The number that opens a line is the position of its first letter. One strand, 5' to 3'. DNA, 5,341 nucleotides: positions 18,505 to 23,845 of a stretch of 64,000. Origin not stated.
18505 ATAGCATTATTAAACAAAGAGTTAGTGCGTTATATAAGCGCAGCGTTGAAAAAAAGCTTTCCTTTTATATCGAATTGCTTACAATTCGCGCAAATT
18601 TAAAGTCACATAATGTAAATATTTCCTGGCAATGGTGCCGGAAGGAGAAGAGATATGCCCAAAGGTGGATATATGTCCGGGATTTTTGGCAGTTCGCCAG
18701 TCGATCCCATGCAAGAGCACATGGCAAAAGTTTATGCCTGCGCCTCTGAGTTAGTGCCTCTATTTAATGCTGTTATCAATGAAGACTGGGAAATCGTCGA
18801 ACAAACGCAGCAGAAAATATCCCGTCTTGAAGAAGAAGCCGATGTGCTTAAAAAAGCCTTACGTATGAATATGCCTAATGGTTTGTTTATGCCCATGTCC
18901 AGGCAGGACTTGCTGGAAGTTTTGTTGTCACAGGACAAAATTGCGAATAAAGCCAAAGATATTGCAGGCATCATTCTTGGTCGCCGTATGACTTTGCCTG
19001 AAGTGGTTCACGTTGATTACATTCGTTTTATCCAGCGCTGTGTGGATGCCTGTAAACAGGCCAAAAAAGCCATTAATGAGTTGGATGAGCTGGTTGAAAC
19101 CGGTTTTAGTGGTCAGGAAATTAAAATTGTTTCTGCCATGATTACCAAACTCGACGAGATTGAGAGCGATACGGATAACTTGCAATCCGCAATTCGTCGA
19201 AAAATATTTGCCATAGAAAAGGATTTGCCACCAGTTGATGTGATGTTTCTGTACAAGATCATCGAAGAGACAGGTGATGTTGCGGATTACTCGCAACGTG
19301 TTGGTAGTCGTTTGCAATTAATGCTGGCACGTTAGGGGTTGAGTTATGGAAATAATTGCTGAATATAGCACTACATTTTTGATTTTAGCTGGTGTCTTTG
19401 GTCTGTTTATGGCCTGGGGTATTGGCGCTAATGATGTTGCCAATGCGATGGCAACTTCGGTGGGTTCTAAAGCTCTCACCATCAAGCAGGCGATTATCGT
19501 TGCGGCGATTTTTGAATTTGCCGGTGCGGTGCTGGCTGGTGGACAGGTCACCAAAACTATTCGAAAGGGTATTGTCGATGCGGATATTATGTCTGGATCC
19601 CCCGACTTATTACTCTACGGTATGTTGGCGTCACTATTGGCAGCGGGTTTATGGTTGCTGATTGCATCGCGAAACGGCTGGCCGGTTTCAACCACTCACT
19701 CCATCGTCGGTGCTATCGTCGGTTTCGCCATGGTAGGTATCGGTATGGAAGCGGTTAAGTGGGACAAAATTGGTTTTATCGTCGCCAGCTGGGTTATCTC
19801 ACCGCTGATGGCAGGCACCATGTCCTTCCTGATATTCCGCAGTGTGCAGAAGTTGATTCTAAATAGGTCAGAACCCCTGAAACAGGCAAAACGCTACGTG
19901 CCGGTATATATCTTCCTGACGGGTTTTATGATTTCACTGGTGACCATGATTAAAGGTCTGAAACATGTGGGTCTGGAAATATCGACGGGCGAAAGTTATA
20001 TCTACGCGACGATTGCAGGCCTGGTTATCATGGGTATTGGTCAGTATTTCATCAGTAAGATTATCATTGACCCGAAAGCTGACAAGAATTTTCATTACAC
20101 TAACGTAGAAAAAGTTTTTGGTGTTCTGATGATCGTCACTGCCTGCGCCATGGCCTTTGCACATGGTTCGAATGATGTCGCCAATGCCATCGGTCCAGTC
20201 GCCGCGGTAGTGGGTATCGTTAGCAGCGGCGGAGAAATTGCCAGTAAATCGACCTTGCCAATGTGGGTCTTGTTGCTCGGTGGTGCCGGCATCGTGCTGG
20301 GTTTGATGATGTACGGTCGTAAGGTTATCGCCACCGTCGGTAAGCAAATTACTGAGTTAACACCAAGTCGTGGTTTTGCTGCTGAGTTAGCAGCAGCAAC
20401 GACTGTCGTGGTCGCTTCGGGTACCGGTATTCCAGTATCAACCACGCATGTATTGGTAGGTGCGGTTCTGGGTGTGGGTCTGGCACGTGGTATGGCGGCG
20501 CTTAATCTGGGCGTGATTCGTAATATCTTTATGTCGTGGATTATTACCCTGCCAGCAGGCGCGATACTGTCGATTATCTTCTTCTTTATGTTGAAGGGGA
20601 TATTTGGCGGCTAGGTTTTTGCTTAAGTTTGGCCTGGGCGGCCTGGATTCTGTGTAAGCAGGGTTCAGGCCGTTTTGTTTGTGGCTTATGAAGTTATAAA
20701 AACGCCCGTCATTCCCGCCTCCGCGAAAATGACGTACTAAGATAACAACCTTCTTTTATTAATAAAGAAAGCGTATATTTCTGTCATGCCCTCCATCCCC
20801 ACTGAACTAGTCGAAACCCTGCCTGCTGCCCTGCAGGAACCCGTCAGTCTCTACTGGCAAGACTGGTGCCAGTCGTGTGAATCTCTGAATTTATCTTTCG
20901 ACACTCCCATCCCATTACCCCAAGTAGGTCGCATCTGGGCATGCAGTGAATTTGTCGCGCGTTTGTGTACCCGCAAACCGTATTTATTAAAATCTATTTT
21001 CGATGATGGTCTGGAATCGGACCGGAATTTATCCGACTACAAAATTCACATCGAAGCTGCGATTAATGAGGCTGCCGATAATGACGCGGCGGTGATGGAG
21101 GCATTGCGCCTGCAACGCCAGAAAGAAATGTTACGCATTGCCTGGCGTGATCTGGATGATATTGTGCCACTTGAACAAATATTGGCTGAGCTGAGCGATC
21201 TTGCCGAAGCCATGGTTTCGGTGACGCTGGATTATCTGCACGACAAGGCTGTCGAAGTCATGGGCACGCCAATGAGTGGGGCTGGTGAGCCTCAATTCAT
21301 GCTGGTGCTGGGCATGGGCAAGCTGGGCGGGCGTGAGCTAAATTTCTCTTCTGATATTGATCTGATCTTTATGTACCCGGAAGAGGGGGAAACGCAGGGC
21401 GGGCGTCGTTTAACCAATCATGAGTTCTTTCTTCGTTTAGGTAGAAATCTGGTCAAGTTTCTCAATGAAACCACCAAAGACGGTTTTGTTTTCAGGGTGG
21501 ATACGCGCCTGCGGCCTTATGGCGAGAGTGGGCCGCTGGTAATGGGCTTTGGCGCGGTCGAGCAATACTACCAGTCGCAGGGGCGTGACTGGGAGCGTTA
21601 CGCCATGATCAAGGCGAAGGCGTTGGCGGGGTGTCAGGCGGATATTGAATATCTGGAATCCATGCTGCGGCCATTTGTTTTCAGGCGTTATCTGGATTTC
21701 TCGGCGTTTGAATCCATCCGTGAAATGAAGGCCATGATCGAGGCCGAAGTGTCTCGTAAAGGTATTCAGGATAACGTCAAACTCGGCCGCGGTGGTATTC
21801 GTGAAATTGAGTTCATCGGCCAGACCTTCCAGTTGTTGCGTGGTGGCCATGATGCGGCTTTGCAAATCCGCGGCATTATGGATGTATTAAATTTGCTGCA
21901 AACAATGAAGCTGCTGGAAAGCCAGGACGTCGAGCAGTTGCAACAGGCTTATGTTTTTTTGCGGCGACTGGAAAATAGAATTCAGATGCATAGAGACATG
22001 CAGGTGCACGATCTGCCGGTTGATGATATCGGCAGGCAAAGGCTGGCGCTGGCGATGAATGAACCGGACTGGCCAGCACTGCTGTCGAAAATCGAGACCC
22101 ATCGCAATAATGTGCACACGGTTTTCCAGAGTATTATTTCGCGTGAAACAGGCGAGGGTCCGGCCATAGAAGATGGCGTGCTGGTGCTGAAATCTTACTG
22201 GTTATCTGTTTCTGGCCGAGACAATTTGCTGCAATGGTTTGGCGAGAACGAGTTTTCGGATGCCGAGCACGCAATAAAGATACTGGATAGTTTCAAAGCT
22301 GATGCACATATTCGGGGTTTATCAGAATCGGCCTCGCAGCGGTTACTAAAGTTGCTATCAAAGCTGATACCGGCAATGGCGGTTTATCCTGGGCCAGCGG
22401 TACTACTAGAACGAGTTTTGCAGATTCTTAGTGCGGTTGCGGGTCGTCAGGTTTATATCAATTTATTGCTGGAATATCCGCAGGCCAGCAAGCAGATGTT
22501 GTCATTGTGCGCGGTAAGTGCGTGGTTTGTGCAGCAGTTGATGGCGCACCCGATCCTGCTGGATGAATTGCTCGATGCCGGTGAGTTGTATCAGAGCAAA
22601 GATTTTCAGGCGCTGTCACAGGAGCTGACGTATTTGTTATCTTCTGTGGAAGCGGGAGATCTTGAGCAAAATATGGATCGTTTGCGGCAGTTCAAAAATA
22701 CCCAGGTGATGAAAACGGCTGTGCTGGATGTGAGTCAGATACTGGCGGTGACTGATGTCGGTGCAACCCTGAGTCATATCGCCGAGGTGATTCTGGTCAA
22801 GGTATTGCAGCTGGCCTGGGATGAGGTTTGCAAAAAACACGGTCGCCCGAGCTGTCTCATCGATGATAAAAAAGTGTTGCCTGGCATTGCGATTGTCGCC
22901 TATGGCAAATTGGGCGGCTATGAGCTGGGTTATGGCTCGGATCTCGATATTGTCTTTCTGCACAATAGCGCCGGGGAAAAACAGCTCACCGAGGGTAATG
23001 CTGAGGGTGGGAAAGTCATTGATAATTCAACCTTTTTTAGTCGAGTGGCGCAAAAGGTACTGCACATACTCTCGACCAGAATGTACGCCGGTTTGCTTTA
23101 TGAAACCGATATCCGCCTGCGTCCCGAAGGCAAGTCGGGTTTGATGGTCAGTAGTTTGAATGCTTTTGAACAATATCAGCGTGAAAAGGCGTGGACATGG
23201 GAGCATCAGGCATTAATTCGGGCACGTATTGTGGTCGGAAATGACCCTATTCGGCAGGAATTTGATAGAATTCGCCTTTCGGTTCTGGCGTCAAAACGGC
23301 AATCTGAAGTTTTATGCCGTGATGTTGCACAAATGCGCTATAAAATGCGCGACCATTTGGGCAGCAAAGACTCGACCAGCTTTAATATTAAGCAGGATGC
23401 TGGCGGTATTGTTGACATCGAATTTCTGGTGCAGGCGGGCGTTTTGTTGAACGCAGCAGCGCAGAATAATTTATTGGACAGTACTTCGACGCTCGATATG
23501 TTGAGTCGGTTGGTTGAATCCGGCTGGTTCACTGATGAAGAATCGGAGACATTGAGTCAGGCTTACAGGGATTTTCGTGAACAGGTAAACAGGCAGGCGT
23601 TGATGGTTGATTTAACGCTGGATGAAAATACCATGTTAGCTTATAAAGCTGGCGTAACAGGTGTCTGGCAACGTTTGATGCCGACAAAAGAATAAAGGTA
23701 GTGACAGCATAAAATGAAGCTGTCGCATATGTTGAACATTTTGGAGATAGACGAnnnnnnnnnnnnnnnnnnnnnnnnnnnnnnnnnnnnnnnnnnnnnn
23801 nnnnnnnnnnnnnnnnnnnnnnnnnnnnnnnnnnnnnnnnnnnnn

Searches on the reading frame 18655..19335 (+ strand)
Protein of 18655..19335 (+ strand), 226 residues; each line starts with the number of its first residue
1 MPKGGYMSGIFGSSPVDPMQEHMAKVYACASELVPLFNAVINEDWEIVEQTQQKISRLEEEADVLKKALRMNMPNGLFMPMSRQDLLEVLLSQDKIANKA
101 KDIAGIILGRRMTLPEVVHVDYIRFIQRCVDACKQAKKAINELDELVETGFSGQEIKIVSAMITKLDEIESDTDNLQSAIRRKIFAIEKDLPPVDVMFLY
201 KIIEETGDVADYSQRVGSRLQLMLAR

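Call 29: search_protein_families(library=pfam, proteins=[window:18655-19335:+], max_evalue=0.00001)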
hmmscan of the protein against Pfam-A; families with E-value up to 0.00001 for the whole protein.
window:18655-19335:+ (226 aa): 1 family
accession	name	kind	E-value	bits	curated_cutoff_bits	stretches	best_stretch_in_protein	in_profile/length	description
PF01865.21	PhoU_div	-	2.6e-54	184.3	24.4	1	9-225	3-213/214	Protein of unknown function DUF47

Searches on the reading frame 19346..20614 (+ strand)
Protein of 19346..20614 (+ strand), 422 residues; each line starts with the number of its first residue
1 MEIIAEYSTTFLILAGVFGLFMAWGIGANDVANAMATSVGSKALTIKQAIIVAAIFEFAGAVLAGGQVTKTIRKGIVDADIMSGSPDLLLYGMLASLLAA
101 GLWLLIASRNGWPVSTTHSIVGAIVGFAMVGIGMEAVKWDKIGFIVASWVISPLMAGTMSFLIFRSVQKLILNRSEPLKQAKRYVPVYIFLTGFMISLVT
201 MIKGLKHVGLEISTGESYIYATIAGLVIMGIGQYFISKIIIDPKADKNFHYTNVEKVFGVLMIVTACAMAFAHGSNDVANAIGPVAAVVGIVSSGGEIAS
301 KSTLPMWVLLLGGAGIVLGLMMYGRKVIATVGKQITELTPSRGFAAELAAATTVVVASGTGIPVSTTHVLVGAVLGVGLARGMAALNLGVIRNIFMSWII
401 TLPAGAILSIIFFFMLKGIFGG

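Call 29: search_protein_families(library=pfam, proteins=[window:19346-20614:+], max_evalue=0.00001)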
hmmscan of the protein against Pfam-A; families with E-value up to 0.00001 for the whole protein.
window:19346-20614:+ (422 aa): 1 family
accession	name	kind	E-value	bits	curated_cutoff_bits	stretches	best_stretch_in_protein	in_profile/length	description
PF01384.25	PHO4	-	5.9e-124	414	33.7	1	26-409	1-350/350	Phosphate transporter family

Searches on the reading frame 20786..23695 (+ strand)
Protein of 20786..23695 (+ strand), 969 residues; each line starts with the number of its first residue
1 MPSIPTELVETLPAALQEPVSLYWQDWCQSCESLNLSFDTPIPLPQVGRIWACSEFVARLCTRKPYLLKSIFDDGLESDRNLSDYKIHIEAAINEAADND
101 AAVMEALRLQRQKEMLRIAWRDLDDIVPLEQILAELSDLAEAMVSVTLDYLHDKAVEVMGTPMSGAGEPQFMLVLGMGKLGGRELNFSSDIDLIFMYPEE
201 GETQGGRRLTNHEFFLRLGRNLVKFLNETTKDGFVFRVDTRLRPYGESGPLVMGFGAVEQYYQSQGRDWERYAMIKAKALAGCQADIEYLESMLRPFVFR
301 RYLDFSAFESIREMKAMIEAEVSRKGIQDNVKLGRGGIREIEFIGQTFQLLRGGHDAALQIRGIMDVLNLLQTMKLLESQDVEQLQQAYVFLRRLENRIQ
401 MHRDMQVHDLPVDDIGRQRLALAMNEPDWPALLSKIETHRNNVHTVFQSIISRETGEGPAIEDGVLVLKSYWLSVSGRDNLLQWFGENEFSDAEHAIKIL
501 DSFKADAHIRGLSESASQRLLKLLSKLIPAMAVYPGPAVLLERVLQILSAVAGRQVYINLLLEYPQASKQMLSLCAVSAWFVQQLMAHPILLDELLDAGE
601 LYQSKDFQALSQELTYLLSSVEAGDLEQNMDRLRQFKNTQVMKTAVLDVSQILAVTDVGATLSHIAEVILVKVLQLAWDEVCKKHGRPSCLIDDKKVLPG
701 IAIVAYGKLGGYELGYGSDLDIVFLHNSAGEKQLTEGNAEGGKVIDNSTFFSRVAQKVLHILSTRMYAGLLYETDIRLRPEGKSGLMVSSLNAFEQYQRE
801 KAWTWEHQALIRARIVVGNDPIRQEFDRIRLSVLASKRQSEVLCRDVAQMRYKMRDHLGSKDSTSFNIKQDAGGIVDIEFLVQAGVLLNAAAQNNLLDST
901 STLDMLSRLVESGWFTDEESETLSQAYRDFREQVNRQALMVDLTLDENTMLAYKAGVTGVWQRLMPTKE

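Call 29: search_protein_families(library=pfam, proteins=[window:20786-23695:+], max_evalue=0.00001)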
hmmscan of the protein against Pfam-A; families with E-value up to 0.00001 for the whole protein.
window:20786-23695:+ (969 aa): 2 families
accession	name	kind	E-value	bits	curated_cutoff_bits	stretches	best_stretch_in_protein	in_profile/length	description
PF03710.21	GlnE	-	4.8e-159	527.8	24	2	569-828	2-251/252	Glutamate-ammonia ligase adenylyltransferase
PF08335.16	GlnD_UR_UTase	-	4.9e-39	134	21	2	312-450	1-140/141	GlnD PII-uridylyltransferase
